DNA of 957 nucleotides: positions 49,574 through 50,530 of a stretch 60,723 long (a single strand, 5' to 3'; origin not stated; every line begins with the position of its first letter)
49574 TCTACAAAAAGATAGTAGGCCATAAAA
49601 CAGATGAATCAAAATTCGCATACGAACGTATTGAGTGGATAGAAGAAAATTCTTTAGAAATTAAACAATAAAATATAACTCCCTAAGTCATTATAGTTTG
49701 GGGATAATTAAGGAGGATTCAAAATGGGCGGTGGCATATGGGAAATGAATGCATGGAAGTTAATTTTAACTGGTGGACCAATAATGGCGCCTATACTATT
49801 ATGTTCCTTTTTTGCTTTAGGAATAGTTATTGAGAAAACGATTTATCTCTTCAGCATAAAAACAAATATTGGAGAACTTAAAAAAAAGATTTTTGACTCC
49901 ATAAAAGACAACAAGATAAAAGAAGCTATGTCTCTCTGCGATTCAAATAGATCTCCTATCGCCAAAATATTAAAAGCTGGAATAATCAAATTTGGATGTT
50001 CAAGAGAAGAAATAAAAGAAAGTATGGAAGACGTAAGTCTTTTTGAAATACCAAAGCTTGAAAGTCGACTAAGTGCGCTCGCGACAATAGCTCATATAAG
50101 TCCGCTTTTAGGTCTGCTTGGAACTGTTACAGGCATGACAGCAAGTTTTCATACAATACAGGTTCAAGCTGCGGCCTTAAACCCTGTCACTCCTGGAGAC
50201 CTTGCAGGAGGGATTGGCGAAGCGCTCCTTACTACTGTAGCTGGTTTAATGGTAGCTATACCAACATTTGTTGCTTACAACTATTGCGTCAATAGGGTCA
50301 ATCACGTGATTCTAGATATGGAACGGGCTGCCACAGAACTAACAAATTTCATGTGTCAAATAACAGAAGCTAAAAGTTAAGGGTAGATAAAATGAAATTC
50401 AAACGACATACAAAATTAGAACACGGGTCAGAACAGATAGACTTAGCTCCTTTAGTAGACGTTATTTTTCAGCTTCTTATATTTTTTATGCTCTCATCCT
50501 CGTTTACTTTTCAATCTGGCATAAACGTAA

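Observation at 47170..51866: TPR-ExbB-ExbD-TonB-anchor-Zn-ribbon-PilX module abutting the pilus cluster: candidate PMF-driven envelope machine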

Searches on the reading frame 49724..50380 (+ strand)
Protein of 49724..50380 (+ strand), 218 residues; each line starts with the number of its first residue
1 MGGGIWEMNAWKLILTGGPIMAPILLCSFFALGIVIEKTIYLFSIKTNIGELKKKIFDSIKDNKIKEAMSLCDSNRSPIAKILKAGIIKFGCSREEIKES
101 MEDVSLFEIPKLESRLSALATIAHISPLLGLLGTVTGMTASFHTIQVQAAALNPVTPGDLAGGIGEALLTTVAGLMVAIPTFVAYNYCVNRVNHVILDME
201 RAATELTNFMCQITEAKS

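Call 4: search_protein_families(library=pfam, proteins=[window:49724-50380:+], max_evalue=0.1)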
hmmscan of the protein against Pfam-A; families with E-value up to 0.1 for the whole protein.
window:49724-50380:+ (218 aa): 2 families
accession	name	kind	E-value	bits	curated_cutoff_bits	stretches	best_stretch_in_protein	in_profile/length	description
PF01618.21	MotA_ExbB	-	1.4e-30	106.1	22.9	1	76-200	3-126/127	MotA/TolQ/ExbB proton channel family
PF18920.5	DUF5671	-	0.05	13.9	28.4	1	131-186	6-63/132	Domain of unknown function (DUF5671)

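Call 5: search_protein_families(library=ncbifam, proteins=[window:49724-50380:+], max_evalue=0.1)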
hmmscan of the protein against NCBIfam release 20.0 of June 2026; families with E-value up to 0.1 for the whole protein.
window:49724-50380:+ (218 aa): 8 families
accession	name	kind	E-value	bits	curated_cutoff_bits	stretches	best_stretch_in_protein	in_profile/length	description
TIGR02796.1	tolQ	equivalog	1.4e-30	106.7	221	1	20-210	16-214/216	protein TolQ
TIGR02797.1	exbB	equivalog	4.8e-18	65.8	206.2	1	20-205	16-204/211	tonB-system energizer ExbB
NF008066.0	PRK10801.1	equivalog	4.2e-15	55.9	403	1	107-208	118-215/230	Tol-Pal system protein TolQ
NF007722.0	PRK10414.1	equivalog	3e-13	49.9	402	1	119-191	133-201/244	tol-pal system-associated acyl-CoA thioesterase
TIGR02805.1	exbB2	equivalog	1.1e-11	45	135.35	1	102-195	42-130/138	TonB-system energizer ExbB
NF006284.1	PRK08456.1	equivalog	0.0029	16.8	380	1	90-190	117-208/252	flagellar motor stator protein MotA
NF011159.0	PRK14562.1-4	equivalog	0.039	13.6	269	1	35-69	103-137/198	haloacid dehalogenase superfamily protein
NF033556.1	MerTP_fusion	equivalog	0.07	12.7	180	0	119-146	8-35/186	mercuric transport protein MerTP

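Call 9: find_encoding_contigs(protein=window:49724-50380:+, flank=10000, max_places=6)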
Protein window:49724-50380:+ (218 aa): 2 contigs read that carry it; 1 place shown.
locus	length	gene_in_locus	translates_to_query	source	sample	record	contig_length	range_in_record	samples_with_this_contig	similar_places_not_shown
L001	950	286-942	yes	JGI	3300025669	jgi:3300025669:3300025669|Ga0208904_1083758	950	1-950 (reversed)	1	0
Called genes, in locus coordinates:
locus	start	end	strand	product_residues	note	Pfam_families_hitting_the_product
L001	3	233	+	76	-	?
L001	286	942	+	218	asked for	PF01618:MotA_ExbB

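Call 10: find_homologous_proteins(query=window:49724-50380:+, max_evalue=1e-10)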
Query window:49724-50380:+ (218 aa): 6812 proteins with E <= 1e-10 among 8000 candidates; the best 120 are listed.
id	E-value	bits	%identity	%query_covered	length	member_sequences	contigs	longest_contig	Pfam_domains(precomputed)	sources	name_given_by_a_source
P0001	3.7e-137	473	100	100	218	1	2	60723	PF01618.22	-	-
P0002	1.9e-111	389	81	99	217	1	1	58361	PF01618.22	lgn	-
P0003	2.6e-111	388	80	99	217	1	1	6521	PF01618.22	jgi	-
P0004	2.7e-111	388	80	99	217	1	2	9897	PF01618.22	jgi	-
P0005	3.2e-111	388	84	98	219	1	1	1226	PF01618.22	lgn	-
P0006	5.0e-111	387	80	99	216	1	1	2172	PF01618.22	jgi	-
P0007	6.5e-111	387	80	98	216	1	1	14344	PF01618.22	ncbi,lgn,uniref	ncbi:hypothetical protein MNBD_UNCLBAC01-1959 [hydrothermal vent metagenome]|uniref:MotA/TolQ/ExbB p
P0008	1.3e-110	386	81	98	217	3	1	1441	PF01618.22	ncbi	-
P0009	1.3e-110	386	80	98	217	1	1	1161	PF01618.22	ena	-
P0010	1.8e-110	386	80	99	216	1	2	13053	PF01618.22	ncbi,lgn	-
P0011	1.9e-110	385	81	99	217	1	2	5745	PF01618.22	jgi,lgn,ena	-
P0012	2.2e-110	385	79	99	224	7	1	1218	PF01618.22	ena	-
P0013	3.5e-110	385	80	99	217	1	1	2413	PF01618.22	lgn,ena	-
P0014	4.4e-110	384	80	99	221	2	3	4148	PF01618.22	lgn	-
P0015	5.6e-110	384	80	98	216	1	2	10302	PF01618.22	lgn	-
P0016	5.8e-110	384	80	99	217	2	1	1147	PF01618.22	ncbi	-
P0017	7.1e-110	384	80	99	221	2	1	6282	PF01618.22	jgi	-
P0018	9.1e-110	383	80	99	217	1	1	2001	PF01618.22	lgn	-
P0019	9.2e-110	383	80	99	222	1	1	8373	PF01618.22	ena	-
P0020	9.8e-110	383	80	98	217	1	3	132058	PF01618.22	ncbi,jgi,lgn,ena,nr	ncbi:MAG TPA: MotA/TolQ/ExbB proton channel family protein [Candidatus Omnitrophota bacterium]|nr:Mo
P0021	9.9e-110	383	80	99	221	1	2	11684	PF01618.22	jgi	-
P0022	1.1e-109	383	80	99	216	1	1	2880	PF01618.22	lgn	-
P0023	1.3e-109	383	80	99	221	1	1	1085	PF01618.22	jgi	-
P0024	1.3e-109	383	79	99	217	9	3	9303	PF01618.22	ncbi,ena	-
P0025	1.4e-109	383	80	99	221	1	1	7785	PF01618.22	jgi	-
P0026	1.6e-109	382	80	99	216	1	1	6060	PF01618.22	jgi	-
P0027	1.7e-109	382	82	97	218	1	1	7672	PF01618.22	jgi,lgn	-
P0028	1.9e-109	382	80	99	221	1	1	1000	PF01618.22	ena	-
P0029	1.9e-109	382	79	99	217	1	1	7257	PF01618.22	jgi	-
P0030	2.0e-109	382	80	99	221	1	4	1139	PF01618.22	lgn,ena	-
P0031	2.7e-109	382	79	99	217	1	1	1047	PF01618.22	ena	-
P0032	3.2e-109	381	79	99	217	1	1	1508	PF01618.22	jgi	-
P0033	3.4e-109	381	79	99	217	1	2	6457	PF01618.22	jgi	-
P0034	3.9e-109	381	81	98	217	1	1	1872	PF01618.22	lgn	-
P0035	4.6e-109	381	80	99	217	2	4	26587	PF01618.22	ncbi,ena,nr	ncbi:MAG: MotA/TolQ/ExbB proton channel family protein [Candidatus Omnitrophica bacterium]|nr:MotA/T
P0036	5.2e-109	381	81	99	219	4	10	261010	PF01618.22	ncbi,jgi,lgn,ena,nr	ncbi:MAG TPA: MotA/TolQ/ExbB proton channel family protein [Candidatus Omnitrophica bacterium]|nr:Mo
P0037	5.4e-109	381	81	98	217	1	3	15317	PF01618.22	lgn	-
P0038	5.8e-109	381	80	99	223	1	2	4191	PF01618.22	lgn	-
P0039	6.6e-109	380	79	100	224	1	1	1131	PF01618.22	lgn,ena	-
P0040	6.8e-109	380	80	99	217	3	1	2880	PF01618.22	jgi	-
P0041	8.0e-109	380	79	99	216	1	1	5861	PF01618.22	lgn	-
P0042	9.6e-109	380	81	98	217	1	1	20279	PF01618.22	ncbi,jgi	jgi:biopolymer transport protein ExbB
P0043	1.0e-108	380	79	99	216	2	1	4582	PF01618.22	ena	-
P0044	1.3e-108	379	80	99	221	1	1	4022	PF01618.22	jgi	-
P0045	1.3e-108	379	79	99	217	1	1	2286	PF01618.22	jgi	-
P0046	1.4e-108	379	81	97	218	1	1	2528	PF01618.22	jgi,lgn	-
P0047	2.0e-108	379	78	98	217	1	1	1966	PF01618.22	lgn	-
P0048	2.1e-108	379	81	98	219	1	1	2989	PF01618.22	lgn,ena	-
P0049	2.1e-108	379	78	99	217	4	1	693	PF01618.22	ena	-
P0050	2.2e-108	379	80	99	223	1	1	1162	PF01618.22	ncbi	-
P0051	2.3e-108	379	80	98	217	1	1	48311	PF01618.22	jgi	-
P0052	2.9e-108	378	78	98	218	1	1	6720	PF01618.22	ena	-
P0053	3.0e-108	378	79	98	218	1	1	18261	PF01618.22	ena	-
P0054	3.1e-108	378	79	99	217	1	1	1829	PF01618.22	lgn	-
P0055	3.6e-108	378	79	99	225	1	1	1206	PF01618.22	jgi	-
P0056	4.8e-108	378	79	99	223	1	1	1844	PF01618.22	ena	-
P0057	4.9e-108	378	80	99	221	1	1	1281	PF01618.22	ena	-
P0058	7.0e-108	377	80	99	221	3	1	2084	PF01618.22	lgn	-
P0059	7.1e-108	377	79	99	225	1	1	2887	PF01618.22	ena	-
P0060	8.2e-108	377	80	98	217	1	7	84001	PF01618.22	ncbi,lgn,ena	-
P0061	9.5e-108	377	79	99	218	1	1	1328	PF01618.22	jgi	-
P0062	1.3e-107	376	79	98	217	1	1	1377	PF01618.22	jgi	jgi:biopolymer transport protein ExbB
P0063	1.4e-107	376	79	99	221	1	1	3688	PF01618.22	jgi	-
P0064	1.5e-107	376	80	98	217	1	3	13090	PF01618.22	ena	-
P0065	1.7e-107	376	80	98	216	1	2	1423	PF01618.22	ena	-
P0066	1.7e-107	376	79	98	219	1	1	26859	PF01618.22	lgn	-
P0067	2.0e-107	376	77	100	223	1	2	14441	PF01618.22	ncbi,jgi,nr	ncbi:MAG TPA: MotA/TolQ/ExbB proton channel family protein [Candidatus Omnitrophota bacterium]|nr:Mo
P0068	2.9e-107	375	80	98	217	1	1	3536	PF01618.22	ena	-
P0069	4.4e-107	374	78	99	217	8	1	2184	PF01618.22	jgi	-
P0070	4.5e-107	374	76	99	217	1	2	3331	PF01618.22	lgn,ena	-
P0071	4.8e-107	374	81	99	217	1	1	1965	PF01618.22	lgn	-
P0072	6.2e-107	374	78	99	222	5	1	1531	PF01618.22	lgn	-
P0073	6.7e-107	374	78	99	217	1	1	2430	PF01618.22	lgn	-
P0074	9.0e-107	373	78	99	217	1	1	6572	PF01618.22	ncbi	-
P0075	1.5e-106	373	80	98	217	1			PF01618.22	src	-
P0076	1.5e-106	373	77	99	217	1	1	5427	PF01618.22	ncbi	-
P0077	1.7e-106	373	78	97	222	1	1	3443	PF01618.22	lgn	-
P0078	1.7e-106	373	78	99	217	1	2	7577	PF01618.22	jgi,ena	jgi:biopolymer transport protein ExbB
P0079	1.8e-106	372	80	97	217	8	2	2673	PF01618.22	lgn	-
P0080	2.0e-106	372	78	99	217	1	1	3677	PF01618.22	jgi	-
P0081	4.1e-106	371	78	99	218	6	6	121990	PF01618.22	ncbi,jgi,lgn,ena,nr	ncbi:MAG TPA: MotA/TolQ/ExbB proton channel family protein [Candidatus Omnitrophica bacterium]|nr:Mo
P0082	4.6e-106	371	80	97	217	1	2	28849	PF01618.22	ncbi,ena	-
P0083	5.0e-106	371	78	100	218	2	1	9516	PF01618.22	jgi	jgi:biopolymer transport protein ExbB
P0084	5.1e-106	371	78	99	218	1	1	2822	PF01618.22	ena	-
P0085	6.2e-106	371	79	98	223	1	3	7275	PF01618.22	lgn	-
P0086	8.3e-106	370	77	99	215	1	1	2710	PF01618.22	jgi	-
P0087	1.5e-105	369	77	98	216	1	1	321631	PF01618.22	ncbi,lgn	-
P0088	1.6e-105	369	77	99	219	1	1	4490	PF01618.22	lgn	-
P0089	2.1e-105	369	77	98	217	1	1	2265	PF01618.22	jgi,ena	-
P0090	2.8e-105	369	77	100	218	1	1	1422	PF01618.22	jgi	-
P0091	3.8e-105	368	77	99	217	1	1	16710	PF01618.22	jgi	jgi:biopolymer transport protein ExbB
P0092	4.2e-105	368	76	99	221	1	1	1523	PF01618.22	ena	-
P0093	4.6e-105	368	77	98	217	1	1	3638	PF01618.22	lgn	-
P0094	5.8e-105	368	77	98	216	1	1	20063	PF01618.22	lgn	-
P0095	6.6e-105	367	75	100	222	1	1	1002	PF01618.22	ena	-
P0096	8.2e-105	367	76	100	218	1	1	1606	PF01618.22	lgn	-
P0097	1.1e-104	367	75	100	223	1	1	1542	PF01618.22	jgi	jgi:biopolymer transport protein ExbB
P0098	1.6e-104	366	78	97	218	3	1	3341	PF01618.22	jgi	-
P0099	5.5e-104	364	77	98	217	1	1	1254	PF01618.22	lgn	-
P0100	5.6e-104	364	77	98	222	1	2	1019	PF01618.22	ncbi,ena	-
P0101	8.8e-104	364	75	99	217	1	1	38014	PF01618.22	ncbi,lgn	-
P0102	9.6e-104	364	77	97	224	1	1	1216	PF01618.22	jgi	-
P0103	1.0e-103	363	77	98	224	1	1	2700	PF01618.22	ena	-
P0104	1.1e-103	363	75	99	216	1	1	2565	PF01618.22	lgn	-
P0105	1.5e-103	363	78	98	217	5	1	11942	PF01618.22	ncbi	-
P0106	1.6e-103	363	77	98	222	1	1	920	PF01618.22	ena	-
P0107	1.7e-103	363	76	98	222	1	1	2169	PF01618.22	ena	-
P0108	1.8e-103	363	76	97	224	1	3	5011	PF01618.22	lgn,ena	-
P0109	2.0e-103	362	77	98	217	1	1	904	PF01618.22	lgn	-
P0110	2.2e-103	362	77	98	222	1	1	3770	PF01618.22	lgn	-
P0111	2.3e-103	362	73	100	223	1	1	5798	PF01618.22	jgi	jgi:biopolymer transport protein ExbB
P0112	2.6e-103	362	74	99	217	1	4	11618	PF01618.22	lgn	-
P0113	3.0e-103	362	76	98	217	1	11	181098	PF01618.22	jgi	jgi:biopolymer transport protein ExbB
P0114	3.2e-103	362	80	95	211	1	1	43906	PF01618.22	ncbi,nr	ncbi:MAG: hypothetical protein A3D87_04515 [Omnitrophica WOR_2 bacterium RIFCSPHIGHO2_02_FULL_50_17]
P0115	6.0e-103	361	80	95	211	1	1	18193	PF01618.22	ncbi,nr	ncbi:MAG: hypothetical protein A3G91_00600 [Omnitrophica WOR_2 bacterium RIFCSPLOWO2_12_FULL_50_9]|n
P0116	1.2e-102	360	75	99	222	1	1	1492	PF01618.22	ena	-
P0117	1.2e-102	360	75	100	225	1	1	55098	PF01618.22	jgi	jgi:biopolymer transport protein ExbB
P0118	1.6e-102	360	77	98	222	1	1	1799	PF01618.22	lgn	-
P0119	1.6e-102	360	76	98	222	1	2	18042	PF01618.22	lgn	-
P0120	1.7e-102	359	76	98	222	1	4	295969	PF01618.22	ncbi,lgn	-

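Call 11: find_encoding_contigs(protein=P0036, flank=10000, max_places=3)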
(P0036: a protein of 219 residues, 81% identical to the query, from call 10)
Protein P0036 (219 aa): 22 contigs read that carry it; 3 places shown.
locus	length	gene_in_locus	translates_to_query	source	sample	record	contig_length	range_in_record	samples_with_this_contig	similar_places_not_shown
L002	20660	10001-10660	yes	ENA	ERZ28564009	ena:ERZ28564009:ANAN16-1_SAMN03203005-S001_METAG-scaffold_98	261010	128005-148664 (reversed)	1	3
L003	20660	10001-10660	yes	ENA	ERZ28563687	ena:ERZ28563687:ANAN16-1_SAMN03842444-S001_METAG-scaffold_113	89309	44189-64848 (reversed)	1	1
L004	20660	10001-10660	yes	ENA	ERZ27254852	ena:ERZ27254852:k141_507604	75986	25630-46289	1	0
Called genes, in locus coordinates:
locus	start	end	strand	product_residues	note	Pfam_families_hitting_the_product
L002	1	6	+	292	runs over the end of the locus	PF00701:DHDPS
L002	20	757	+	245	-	PF01113:DapB_N, PF05173:DapB_C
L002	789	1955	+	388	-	PF00155:Aminotran_1_2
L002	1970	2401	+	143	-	PF01288:HPPK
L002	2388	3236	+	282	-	PF02569:Pantoate_ligase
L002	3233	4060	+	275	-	PF01408:GFO_IDH_MocA (weak), PF03446:NAD_binding_2 (weak), PF03435:Sacchrp_dh_NADP (weak), PF03447:NAD_binding_3, PF01958:Asp_DH_C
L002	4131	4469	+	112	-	-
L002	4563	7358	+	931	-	PF00005:ABC_tran (faint), PF02463:SMC_N (faint), PF13191:AAA_16 (faint), PF13304:AAA_21 (faint), PF13555:AAA_29 (faint), PF20703:nSTAND1 (faint), PF17760:UvrA_inter, PF17755:UvrA_DNA-bind, +1 more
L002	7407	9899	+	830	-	PF09976:TPR_21 (faint), PF12895:ANAPC3 (faint), PF13424:TPR_12 (weak), PF13432:TPR_16 (weak), PF13525:YfiO, PF00515:TPR_1 (weak), PF07719:TPR_2 (weak), PF13525:YfiO, +16 more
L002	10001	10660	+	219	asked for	PF01618:MotA_ExbB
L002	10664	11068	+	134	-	PF02472:ExbD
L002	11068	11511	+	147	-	-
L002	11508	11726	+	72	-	-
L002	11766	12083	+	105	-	-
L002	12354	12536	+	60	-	PF12728:HTH_17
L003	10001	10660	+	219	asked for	PF01618:MotA_ExbB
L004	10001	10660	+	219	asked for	PF01618:MotA_ExbB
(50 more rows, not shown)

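Call 12: find_encoding_contigs(protein=P0087, flank=10000, max_places=2)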
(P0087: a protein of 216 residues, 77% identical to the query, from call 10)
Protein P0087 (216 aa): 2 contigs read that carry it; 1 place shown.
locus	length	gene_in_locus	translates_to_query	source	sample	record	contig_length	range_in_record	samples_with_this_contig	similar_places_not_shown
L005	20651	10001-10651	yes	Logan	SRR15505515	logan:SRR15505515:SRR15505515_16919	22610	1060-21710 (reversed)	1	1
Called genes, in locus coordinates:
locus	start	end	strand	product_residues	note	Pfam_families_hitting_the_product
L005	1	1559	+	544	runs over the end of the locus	PF01676:Metalloenzyme, PF06415:iPGM_N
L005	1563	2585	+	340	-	PF00990:GGDEF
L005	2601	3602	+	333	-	PF01145:Band_7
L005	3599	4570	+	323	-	PF01145:Band_7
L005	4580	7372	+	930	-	PF02463:SMC_N (faint), PF03193:RsgA_GTPase (faint), PF13191:AAA_16 (faint), PF13304:AAA_21 (faint), PF13401:AAA_22 (faint), PF17760:UvrA_inter, PF17755:UvrA_DNA-bind, PF00005:ABC_tran (weak), +4 more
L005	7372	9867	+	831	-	PF12895:ANAPC3 (faint), PF13424:TPR_12 (weak), PF13432:TPR_16 (weak), PF13424:TPR_12 (weak), PF13432:TPR_16 (weak), PF13525:YfiO, PF13174:TPR_6 (weak), PF13525:YfiO (weak), +15 more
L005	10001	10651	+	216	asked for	PF01618:MotA_ExbB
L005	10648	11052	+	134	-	PF02472:ExbD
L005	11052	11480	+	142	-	-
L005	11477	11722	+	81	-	-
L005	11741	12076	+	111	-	-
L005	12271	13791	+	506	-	PF11104:PilM_2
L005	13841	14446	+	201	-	PF04350:PilO (weak)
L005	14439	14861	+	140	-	PF16537:T2SSB (weak)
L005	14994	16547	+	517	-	PF07660:STN, PF03958:Secretin_N, PF00263:Secretin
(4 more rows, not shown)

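Call 13: find_related_loci(query=window:49724-50380:+, collection=genome_contigs, flank=10000)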
Query window:49724-50380:+ (218 aa) in genome_contigs; peptide patterns used: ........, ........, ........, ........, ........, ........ (x = any residue, [..] = any of these).
180 stretches matched a pattern; 22 encode a relative of the query (tblastn E <= 1e-3); 22 distinct loci.
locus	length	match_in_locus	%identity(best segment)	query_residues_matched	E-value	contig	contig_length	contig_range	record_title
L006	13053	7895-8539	80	3-217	9e-119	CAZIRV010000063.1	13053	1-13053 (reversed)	MAG TPA_asm: uncultured Planctomycetales bacterium isolate SRP128015_co1_466 genome assembly, contig: NODE_7352_length_1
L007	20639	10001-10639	80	3-215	3e-118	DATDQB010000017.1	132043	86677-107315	MAG TPA_asm: Candidatus Omnitrophota bacterium isolate SMAG_U7936 k141_2020582, whole genome shotgun sequence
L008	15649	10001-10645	81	4-218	5e-118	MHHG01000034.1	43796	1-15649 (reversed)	MAG: Omnitrophica WOR_2 bacterium RIFOXYA2_FULL_38_17 rifoxya2_full_scaffold_332, whole genome shotgun sequence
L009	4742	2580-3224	80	4-218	3e-118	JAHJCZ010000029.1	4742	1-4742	MAG: Candidatus Omnitrophota bacterium isolate Modern_marine.mb.324 Modern_marine.mb.324_k141_453756, whole genome shotg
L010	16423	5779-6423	80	3-217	3e-117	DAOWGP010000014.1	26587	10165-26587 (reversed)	MAG TPA_asm: Candidatus Omnitrophota bacterium isolate CSMAG_1994 CSMAG_1994_k141_1122506_length_26587_cov_55.2949, whol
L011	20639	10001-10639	80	3-215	4e-116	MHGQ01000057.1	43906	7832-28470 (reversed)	MAG: Omnitrophica WOR_2 bacterium RIFCSPHIGHO2_02_FULL_50_17 rifcsphigho2_02_scaffold_5254, whole genome shotgun sequenc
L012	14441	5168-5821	77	1-218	4e-116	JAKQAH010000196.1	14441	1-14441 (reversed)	MAG: Candidatus Omnitrophota bacterium isolate USCA_maxbin.193_sub k141_103621, whole genome shotgun sequence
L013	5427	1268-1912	77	4-218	6e-115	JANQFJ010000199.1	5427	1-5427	MAG: Saprospiraceae bacterium isolate PL23a_bin.82 k99_3104497, whole genome shotgun sequence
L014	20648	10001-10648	75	3-218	2e-112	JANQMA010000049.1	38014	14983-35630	MAG: Candidatus Omnitrophota bacterium isolate PL25a_bin.80 k99_3215708, whole genome shotgun sequence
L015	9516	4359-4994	77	4-215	1e-111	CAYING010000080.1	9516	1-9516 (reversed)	MAG TPA_asm: uncultured Planctomycetales bacterium isolate ERP119705_co25_670 genome assembly, contig: NODE_6754_length_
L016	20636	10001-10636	76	4-215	2e-110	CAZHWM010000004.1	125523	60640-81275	MAG TPA_asm: uncultured Planctomycetales bacterium isolate binchicken_co219_440 genome assembly, contig: k141_333584, wh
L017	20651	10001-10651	72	1-217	3e-110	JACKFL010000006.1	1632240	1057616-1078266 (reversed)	MAG: Candidatus Omnitrophota bacterium isolate HK-STAS-OMNI-4 HK-STAS-OMNI-4_6, whole genome shotgun sequence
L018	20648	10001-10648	75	3-218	9e-110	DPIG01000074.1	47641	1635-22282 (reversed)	MAG TPA_asm: Candidatus Omnitrophota bacterium isolate UBA10147 contig_2774, whole genome shotgun sequence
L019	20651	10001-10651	72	1-217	2e-109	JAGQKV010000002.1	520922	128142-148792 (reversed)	MAG: Candidatus Omnitrophota bacterium isolate HKST-UBA13 2014-04-01_1_(paired)_contig_5249, whole genome shotgun sequen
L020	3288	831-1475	71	4-218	3e-109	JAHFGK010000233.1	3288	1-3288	MAG: Candidatus Omnitrophota bacterium isolate nzgw313 NODE_68610_length_3289_cov_2.427399, whole genome shotgun sequenc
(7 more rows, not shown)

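Call 46: search_solved_structures(query=window:49724-50380:+, max_evalue=0.01, show_alignments=2)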
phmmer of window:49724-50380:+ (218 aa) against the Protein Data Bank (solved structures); distinct sequences matched with E-value up to 0.01: 7.
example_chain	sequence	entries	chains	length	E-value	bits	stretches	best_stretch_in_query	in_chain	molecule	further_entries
9kpz_A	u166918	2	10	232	2.4e-12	50.3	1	107-209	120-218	Tol-Pal system protein TolQ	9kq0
8odt_A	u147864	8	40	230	2.7e-12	50.1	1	107-209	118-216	Tol-Pal system protein TolQ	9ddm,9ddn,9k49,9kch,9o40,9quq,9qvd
8vlw_A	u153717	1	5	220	1.2e-10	44.8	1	110-206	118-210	Tol-Pal system protein TolQ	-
9avi_A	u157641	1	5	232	1.2e-10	44.8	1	110-206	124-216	Tol-Pal system protein TolQ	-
5sv0_B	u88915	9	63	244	7.6e-08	35.6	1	118-192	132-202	Biopolymer transport protein ExbB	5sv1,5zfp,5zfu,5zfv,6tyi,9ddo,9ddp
7ajq_A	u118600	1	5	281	2.1e-07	34.2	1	118-189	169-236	Biopolymer transport protein ExbB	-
6ye4_A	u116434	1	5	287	2.2e-07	34.1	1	118-189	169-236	Biopolymer transport protein ExbB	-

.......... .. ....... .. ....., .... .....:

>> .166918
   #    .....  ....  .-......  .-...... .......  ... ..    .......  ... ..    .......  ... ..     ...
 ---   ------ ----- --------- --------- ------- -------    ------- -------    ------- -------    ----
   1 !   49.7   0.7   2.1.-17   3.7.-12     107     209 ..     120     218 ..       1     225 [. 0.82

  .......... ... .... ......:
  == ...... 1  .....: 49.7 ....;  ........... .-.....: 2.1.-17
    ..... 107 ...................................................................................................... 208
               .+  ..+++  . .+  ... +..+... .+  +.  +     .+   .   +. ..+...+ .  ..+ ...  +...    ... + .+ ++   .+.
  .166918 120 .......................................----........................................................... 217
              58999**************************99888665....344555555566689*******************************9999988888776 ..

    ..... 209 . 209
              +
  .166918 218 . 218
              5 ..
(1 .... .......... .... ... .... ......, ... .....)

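Call 93: search_protein_families(library=padloc, proteins=[window:49724-50380:+], max_evalue=0.01)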
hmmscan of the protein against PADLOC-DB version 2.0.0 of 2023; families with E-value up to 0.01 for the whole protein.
window:49724-50380:+ (218 aa): 1 family
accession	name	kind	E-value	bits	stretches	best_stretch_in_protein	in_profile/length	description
PDLC00635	ZorA2|ZorA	-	0.0032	14.5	1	111-209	38-133/505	MotA/ExbB/TolQ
